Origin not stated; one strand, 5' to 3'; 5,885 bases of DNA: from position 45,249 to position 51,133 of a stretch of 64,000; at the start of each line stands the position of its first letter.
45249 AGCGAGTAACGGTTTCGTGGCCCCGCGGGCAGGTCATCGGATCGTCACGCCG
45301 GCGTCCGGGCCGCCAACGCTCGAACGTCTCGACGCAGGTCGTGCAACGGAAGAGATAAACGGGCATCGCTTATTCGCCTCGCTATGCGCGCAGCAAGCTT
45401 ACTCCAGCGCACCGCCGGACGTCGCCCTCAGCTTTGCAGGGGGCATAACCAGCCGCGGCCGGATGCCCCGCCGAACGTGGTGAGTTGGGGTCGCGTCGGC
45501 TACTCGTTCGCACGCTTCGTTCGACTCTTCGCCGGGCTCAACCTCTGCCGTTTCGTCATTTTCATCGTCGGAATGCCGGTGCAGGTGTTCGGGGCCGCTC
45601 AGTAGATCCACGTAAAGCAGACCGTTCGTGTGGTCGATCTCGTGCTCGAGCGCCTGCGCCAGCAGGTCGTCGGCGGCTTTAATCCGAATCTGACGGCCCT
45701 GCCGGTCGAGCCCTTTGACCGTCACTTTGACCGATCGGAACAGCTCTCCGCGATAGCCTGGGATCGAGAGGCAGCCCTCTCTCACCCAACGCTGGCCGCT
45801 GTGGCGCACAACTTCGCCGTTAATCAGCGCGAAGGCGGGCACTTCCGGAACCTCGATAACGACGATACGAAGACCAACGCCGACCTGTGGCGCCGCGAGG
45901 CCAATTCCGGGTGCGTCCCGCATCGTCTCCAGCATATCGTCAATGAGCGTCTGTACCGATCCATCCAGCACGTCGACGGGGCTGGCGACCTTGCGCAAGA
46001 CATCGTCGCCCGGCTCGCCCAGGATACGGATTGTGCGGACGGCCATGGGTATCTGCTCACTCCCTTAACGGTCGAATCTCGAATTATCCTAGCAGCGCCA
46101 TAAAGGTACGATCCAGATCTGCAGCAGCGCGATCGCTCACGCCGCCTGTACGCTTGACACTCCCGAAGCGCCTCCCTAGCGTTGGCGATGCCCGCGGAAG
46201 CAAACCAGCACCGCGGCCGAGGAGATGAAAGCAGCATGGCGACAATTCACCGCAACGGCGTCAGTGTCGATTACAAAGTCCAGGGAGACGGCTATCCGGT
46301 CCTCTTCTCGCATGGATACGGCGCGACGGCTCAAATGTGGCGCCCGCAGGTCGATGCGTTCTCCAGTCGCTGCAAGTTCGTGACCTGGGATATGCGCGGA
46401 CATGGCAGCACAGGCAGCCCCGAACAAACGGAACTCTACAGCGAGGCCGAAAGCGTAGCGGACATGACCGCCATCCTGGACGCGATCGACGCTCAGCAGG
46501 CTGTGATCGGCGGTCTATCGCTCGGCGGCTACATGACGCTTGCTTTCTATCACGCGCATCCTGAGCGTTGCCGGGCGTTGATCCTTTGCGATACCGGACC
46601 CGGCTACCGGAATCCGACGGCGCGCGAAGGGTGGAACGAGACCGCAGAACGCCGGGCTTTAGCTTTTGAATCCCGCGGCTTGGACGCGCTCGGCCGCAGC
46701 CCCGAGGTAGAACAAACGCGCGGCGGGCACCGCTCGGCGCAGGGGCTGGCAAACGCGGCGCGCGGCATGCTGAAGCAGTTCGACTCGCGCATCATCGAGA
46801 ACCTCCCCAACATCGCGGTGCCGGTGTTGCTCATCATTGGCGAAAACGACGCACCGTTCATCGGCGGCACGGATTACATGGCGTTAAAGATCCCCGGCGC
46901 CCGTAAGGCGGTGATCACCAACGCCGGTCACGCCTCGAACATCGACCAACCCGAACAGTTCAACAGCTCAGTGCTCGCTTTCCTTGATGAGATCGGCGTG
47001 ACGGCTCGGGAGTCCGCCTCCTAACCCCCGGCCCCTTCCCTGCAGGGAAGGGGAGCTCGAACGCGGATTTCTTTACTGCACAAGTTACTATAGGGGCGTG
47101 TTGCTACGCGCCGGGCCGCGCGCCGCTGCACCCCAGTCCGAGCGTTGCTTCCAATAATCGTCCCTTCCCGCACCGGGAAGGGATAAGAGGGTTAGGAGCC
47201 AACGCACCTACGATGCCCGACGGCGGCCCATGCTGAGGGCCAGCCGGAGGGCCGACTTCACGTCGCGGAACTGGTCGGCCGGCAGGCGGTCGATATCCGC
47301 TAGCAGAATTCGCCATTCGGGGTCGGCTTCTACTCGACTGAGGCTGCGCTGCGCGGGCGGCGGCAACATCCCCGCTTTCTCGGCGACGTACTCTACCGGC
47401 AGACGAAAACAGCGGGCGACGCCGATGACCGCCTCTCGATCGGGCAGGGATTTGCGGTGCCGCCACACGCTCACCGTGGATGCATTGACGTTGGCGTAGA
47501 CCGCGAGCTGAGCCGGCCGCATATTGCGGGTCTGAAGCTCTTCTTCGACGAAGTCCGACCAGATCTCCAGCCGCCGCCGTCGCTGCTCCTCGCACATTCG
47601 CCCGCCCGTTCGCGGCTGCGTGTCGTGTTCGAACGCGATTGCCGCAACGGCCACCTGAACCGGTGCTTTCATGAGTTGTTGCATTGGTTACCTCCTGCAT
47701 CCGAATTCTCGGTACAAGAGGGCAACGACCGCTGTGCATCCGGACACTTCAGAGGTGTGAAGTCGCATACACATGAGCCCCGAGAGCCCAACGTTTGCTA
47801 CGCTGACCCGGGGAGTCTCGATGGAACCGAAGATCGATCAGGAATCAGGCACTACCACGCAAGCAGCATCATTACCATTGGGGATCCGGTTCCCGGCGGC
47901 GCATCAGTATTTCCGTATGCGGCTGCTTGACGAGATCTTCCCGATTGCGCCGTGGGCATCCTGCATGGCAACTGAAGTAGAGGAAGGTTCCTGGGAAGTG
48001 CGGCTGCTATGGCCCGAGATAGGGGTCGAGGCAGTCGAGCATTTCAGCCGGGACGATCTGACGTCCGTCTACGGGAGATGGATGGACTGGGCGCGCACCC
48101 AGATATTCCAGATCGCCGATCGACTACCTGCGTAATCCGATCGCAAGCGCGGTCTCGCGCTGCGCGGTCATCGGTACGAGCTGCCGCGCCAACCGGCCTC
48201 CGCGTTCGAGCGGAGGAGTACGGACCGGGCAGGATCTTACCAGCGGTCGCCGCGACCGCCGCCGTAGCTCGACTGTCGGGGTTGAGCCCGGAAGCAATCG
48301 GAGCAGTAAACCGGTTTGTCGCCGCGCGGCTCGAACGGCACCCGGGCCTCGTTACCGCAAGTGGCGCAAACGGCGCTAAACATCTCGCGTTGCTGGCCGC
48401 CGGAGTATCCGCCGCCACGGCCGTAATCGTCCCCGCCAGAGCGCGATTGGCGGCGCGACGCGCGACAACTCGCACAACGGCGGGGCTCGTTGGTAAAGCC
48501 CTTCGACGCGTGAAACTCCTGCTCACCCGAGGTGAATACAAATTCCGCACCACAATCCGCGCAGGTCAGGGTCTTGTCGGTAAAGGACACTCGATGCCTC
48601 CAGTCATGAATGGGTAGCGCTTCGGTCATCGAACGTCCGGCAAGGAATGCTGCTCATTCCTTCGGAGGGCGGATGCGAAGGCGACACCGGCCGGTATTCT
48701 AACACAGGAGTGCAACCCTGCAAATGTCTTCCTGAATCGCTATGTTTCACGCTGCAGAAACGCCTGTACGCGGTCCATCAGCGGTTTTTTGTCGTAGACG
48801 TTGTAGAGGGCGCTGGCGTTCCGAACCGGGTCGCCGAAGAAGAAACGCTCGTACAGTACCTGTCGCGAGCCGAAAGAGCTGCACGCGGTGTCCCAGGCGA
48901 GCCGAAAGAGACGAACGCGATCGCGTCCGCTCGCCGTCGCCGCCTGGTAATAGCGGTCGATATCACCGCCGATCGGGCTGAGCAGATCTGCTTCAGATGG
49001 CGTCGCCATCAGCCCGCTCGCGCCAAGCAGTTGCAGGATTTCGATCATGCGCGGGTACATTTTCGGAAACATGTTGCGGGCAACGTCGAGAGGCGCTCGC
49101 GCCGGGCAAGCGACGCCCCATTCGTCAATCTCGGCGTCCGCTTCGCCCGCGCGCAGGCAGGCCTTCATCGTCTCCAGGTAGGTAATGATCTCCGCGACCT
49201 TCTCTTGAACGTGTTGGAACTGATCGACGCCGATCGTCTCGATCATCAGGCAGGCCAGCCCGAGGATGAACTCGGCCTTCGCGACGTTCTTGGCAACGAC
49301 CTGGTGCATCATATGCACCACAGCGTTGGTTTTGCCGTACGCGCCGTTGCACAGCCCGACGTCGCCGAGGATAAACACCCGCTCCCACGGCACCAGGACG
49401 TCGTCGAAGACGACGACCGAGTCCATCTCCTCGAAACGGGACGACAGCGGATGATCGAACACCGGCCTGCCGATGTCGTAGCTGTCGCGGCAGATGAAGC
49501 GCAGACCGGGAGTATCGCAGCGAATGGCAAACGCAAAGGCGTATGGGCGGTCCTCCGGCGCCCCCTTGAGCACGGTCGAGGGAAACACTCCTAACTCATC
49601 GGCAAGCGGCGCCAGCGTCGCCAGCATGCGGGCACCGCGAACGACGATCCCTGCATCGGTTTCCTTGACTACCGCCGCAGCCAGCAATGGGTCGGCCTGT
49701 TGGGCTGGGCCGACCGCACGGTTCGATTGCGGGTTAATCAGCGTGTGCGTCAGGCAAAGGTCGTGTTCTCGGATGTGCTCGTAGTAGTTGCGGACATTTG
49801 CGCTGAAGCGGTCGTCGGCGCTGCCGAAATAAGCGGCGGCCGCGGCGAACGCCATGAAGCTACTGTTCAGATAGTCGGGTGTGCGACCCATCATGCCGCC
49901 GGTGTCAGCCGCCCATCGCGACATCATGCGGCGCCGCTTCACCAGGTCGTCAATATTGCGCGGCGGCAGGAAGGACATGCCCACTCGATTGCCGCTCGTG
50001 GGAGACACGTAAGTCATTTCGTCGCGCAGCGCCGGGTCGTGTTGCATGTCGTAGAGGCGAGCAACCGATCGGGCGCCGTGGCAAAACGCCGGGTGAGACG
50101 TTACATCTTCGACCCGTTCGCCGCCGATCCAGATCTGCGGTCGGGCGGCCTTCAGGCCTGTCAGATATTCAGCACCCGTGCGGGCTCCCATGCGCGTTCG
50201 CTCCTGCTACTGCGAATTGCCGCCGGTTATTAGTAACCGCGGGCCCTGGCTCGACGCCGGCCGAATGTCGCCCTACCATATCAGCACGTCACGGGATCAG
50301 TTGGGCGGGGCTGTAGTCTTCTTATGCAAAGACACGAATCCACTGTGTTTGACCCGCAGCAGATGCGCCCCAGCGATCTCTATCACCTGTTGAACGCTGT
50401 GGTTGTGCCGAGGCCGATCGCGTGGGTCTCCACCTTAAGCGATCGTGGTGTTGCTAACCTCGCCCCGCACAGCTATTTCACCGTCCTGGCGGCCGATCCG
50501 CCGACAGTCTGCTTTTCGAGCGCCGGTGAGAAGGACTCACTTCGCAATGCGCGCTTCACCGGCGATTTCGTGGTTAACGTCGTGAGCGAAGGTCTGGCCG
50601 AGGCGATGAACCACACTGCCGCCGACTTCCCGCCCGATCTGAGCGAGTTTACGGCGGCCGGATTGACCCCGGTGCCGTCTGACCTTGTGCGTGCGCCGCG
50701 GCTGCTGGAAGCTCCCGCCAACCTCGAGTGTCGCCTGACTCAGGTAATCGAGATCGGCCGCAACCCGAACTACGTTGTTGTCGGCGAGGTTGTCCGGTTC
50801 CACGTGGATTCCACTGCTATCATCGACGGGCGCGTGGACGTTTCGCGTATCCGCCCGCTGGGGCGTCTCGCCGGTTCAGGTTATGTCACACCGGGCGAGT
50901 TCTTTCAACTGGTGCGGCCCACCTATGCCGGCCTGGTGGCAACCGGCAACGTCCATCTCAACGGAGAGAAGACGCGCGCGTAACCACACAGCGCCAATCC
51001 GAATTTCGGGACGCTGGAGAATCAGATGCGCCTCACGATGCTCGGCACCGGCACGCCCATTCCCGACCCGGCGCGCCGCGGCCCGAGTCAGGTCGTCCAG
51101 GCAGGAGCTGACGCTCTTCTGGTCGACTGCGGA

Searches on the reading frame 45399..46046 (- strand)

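Call 52: search_protein_families(library=pfam, proteins=[window:45399-46046:-], max_evalue=0.001)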
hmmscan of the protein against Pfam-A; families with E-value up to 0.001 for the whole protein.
window:45399-46046:- (215 aa): 1 family
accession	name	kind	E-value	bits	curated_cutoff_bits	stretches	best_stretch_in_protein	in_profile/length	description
PF01327.26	Pep_deformylase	-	5.7e-39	133.6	22.8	1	13-151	8-152/156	Polypeptide deformylase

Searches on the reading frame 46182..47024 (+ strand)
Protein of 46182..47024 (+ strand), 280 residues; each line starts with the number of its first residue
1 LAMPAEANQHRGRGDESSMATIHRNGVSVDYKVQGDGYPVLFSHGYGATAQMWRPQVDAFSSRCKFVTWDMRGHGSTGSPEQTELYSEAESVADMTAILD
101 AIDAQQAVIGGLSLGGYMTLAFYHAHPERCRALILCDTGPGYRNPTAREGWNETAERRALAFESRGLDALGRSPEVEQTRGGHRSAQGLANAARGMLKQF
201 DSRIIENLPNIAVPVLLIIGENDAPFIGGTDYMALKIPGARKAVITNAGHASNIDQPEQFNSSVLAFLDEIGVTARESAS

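Call 53: search_protein_families(library=pfam, proteins=[window:46182-47024:+], max_evalue=0.001)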
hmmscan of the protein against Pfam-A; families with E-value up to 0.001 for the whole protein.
window:46182-47024:+ (280 aa): 5 families
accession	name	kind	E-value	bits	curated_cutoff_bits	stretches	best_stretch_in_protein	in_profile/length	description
PF00561.26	Abhydrolase_1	-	3.5e-24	86.3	25.8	1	38-159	1-128/245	alpha/beta hydrolase fold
PF12697.13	Abhydrolase_6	-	6.3e-20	73.2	26.3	1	40-261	1-215/217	Alpha/beta hydrolase family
PF12146.15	Hydrolase_4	-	5.3e-14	52.5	27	1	40-223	7-202/239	Serine aminopeptidase, S33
PF00326.27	Peptidase_S9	-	0.00032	20.7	22.6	0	91-134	50-93/213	Prolyl oligopeptidase family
PF03096.20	Ndr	-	0.00034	19.9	23.3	0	89-140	82-134/283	Ndr family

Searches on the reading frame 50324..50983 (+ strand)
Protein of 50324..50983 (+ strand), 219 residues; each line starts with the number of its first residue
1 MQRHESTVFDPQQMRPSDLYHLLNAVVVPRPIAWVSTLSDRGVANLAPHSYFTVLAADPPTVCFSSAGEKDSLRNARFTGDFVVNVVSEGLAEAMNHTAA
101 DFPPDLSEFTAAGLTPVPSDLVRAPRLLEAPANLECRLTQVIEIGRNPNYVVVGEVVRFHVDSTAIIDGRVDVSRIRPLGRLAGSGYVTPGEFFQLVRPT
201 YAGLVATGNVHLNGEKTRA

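Call 52: search_protein_families(library=pfam, proteins=[window:50324-50983:+], max_evalue=0.001)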
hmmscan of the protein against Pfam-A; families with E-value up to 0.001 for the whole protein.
window:50324-50983:+ (219 aa): 1 family
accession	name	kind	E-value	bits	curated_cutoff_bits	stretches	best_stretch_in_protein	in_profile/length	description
PF01613.24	Flavin_Reduct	-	7.2e-28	98.1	27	1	28-164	4-136/153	Flavin reductase like domain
